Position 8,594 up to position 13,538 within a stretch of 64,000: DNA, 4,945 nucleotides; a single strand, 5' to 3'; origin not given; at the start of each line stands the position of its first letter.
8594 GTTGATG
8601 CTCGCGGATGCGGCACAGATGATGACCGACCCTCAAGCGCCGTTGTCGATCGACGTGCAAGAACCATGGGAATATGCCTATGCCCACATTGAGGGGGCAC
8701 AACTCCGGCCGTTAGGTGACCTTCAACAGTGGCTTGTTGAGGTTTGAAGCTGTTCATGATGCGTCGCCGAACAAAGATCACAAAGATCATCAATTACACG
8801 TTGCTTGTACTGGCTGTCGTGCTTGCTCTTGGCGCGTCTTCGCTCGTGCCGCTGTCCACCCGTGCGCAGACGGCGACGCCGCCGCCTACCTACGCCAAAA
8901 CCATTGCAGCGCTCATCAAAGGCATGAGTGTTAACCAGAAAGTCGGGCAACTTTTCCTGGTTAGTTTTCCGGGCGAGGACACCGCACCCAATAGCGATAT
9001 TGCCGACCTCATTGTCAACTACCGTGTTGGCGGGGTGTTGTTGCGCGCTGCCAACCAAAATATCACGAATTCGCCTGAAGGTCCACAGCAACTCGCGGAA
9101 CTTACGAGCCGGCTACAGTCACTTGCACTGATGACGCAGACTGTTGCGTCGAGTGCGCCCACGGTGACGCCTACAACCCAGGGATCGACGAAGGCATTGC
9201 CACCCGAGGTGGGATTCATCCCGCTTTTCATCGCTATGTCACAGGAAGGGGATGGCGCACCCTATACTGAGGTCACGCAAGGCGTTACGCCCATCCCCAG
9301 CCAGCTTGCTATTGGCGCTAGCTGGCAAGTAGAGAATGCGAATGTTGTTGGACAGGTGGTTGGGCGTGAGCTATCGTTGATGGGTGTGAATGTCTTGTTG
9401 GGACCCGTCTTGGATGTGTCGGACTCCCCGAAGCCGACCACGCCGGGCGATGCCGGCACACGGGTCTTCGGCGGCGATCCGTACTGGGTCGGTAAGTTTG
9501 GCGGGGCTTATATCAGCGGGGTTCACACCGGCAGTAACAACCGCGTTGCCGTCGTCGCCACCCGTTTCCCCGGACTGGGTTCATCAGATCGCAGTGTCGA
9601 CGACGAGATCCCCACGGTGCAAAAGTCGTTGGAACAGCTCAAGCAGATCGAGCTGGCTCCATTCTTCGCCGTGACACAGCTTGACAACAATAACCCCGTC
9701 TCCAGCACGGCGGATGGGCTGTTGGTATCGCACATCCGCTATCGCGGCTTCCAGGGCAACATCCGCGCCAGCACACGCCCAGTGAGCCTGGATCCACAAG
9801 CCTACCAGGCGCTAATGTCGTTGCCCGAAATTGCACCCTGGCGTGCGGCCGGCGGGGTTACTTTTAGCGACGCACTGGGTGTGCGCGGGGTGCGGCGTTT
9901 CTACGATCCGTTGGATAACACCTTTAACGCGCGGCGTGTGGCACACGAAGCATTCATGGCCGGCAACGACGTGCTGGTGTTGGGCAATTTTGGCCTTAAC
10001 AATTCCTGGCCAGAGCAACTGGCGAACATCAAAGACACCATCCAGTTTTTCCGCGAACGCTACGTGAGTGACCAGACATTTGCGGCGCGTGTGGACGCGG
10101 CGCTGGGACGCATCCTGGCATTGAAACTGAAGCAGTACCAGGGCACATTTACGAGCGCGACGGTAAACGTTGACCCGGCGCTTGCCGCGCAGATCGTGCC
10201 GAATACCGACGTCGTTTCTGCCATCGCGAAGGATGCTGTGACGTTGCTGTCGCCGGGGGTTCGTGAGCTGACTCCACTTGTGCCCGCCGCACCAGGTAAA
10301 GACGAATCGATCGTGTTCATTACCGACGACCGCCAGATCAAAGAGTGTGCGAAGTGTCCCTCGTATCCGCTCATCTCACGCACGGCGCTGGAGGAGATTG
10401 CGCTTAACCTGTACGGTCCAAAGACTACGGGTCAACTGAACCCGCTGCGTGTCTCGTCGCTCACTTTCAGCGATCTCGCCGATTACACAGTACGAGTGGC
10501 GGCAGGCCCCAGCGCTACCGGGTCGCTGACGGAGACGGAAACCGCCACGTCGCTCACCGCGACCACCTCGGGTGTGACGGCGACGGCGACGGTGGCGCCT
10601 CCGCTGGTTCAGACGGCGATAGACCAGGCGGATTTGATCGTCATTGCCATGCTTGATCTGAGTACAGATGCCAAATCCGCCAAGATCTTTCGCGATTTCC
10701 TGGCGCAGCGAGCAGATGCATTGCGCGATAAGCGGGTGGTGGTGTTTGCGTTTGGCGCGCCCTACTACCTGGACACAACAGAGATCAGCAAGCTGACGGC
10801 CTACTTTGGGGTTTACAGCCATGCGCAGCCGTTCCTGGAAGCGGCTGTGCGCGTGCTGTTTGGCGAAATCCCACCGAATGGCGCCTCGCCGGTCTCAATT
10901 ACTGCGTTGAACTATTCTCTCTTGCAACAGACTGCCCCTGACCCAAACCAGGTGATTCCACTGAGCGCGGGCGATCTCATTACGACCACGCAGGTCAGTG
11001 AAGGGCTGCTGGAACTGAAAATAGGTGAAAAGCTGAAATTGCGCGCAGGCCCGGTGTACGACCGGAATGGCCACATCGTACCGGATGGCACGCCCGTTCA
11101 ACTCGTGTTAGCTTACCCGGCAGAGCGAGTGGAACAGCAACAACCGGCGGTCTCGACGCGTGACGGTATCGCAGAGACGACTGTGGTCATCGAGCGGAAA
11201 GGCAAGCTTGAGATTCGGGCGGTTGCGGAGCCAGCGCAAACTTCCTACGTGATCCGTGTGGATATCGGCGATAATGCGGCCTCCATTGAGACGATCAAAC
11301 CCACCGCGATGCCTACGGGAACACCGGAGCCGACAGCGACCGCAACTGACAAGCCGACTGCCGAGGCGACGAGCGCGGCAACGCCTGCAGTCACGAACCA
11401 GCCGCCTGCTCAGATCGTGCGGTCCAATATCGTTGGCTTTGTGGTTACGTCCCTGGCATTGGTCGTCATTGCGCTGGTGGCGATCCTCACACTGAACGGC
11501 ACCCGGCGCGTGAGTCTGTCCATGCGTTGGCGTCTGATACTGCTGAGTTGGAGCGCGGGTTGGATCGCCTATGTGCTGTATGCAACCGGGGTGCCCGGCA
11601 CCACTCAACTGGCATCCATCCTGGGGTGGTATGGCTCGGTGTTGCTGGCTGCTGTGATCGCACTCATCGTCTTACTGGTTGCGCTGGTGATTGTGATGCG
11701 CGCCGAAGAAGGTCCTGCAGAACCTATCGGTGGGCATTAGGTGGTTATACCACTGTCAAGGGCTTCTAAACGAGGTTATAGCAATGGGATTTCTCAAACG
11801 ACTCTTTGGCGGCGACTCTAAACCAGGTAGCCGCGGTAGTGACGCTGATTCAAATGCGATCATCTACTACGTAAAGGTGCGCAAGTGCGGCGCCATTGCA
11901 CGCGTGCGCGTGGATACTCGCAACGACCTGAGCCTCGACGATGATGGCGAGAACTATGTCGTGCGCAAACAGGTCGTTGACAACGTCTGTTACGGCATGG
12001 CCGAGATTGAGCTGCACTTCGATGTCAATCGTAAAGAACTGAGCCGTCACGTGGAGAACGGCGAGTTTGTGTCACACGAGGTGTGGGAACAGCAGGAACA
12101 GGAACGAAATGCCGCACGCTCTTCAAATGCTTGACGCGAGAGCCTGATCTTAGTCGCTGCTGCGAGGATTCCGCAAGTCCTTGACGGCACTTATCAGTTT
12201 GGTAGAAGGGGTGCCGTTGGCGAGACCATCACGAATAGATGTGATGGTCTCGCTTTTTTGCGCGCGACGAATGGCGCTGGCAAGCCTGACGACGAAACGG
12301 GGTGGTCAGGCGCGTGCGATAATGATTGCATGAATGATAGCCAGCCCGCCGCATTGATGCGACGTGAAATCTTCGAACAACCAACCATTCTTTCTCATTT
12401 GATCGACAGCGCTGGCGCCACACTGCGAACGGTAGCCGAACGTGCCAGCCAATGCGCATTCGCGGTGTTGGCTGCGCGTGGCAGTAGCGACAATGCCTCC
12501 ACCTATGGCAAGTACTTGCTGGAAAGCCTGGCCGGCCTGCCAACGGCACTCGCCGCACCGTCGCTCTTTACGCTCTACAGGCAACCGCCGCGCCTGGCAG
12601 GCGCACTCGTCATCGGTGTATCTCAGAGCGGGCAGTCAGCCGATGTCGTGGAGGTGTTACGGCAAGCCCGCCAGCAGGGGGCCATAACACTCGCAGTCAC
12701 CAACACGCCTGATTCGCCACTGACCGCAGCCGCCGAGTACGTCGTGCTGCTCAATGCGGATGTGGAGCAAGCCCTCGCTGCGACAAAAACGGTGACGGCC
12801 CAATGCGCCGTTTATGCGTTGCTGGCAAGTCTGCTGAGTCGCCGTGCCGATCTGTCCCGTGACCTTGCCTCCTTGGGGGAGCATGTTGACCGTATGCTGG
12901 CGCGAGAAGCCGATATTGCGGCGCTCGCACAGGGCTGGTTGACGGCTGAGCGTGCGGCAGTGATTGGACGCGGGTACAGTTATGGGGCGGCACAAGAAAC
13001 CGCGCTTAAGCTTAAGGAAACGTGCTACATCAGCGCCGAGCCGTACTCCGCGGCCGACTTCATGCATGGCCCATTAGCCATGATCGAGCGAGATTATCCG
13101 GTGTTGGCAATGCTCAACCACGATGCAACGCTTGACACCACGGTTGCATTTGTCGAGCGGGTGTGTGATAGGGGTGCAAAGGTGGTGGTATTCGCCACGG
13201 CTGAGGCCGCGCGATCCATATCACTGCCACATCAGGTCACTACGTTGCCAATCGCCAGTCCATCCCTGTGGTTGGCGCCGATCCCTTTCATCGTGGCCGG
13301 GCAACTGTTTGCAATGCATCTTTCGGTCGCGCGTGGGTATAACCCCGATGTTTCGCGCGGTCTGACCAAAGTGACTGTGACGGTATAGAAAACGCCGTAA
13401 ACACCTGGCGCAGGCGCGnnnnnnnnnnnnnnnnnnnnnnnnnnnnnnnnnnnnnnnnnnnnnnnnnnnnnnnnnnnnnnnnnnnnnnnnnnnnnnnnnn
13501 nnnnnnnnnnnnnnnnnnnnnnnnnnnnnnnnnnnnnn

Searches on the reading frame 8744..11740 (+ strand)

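Call 37: search_protein_families(library=pfam, proteins=[window:8744-11740:+], max_evalue=0.001)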
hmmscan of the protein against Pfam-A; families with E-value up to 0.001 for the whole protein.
window:8744-11740:+ (998 aa): 1 family
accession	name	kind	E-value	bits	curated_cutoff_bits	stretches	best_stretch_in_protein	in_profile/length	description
PF00933.27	Glyco_hydro_3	-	1.4e-29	104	27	1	63-416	2-284/316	Glycosyl hydrolase family 3 N terminal domain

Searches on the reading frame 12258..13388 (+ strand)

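Call 37: search_protein_families(library=pfam, proteins=[window:12258-13388:+], max_evalue=0.001)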
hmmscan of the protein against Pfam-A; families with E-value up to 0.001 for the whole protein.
window:12258-13388:+ (376 aa): 2 families
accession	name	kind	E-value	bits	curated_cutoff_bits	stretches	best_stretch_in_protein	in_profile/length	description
PF01380.27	SIS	-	8.8e-37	126.3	25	2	70-191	9-130/131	SIS domain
PF13580.11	SIS_2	-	7.4e-05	23.2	27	1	115-148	104-137/138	SIS domain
